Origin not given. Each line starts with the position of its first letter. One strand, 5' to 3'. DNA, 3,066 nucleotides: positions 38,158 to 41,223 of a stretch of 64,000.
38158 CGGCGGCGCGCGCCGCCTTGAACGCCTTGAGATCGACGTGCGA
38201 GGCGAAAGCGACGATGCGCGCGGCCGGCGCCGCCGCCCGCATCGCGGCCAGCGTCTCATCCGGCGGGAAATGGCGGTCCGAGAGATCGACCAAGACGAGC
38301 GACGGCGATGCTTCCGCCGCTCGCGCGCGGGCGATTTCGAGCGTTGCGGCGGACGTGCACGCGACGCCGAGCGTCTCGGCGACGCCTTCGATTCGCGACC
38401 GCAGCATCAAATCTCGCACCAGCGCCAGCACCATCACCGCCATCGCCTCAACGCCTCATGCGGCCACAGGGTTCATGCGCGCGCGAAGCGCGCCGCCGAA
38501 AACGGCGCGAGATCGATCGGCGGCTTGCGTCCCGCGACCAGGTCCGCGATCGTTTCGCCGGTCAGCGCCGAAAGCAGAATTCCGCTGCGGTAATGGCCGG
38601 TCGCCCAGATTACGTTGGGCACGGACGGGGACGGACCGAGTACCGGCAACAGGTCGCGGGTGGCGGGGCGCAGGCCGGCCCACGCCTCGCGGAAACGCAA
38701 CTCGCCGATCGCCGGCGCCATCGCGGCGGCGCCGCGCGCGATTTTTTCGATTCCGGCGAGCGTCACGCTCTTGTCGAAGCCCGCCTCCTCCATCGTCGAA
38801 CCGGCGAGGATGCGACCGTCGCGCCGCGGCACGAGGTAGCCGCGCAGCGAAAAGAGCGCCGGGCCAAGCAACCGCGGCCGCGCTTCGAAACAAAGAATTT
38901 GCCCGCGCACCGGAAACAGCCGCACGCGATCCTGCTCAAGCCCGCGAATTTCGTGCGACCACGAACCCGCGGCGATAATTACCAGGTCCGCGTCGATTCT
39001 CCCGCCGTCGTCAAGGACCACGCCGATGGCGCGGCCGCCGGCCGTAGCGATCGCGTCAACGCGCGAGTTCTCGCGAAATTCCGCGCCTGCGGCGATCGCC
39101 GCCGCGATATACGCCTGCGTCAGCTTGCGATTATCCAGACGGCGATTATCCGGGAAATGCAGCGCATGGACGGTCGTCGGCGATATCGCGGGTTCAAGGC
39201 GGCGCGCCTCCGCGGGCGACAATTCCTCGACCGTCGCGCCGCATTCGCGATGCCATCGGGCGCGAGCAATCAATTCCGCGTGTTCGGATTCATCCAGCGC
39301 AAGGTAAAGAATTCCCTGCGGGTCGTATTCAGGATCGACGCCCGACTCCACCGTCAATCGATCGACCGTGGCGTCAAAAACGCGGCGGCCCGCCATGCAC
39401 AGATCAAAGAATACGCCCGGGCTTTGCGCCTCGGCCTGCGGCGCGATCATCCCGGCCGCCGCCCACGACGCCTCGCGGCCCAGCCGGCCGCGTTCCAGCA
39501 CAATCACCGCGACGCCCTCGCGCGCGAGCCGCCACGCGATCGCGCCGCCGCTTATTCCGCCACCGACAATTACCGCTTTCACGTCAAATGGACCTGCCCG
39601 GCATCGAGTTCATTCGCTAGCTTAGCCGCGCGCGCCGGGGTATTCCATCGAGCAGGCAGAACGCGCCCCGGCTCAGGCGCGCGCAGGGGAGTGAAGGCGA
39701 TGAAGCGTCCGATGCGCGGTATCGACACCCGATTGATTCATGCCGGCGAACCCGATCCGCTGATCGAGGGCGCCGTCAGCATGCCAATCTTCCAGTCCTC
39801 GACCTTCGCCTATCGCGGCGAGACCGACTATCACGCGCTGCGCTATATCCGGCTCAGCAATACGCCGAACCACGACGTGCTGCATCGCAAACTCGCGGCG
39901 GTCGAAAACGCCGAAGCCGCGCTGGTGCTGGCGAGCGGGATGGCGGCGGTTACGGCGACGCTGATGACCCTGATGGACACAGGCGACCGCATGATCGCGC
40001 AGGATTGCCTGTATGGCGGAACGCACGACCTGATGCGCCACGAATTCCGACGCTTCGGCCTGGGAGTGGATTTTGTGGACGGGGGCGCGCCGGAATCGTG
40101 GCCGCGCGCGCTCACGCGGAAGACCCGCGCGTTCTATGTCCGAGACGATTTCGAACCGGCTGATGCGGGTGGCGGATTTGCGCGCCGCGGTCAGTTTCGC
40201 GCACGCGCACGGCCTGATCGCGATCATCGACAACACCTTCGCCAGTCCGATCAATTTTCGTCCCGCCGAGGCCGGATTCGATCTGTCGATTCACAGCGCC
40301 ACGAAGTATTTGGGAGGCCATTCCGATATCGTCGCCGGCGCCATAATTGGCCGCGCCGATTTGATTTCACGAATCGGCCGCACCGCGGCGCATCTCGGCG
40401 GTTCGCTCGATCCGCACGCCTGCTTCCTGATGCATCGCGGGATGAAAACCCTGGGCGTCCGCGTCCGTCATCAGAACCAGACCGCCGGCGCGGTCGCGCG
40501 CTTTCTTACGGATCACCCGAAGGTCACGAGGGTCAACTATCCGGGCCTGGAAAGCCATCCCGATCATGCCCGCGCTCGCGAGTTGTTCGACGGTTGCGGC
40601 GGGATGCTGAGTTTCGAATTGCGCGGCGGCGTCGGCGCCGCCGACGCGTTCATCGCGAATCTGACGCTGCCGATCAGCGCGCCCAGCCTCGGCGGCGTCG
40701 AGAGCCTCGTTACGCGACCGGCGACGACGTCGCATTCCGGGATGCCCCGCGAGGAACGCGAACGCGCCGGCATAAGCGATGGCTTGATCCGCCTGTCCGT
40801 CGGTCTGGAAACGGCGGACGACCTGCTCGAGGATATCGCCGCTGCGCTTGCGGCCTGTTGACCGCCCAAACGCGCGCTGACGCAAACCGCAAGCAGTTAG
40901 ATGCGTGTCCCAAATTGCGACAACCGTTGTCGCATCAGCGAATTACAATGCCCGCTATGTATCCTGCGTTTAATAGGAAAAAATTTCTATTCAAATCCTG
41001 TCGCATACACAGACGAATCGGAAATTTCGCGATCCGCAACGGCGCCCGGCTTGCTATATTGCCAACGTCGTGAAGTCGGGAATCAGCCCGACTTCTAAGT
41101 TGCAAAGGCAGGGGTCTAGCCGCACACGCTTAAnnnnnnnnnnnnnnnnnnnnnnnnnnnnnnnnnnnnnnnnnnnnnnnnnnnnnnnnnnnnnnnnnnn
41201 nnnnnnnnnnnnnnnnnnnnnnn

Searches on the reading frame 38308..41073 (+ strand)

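Call 61: search_protein_families(library=pfam, proteins=[window:38308-41073:+], max_evalue=0.00001)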
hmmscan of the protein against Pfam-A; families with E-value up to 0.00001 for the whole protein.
window:38308-41073:+ (921 aa): 1 family
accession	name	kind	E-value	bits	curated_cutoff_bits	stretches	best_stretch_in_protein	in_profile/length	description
PF01053.26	Cys_Met_Meta_PP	-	4.8e-31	108.1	27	1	473-611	1-143/381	Cys/Met metabolism PLP-dependent enzyme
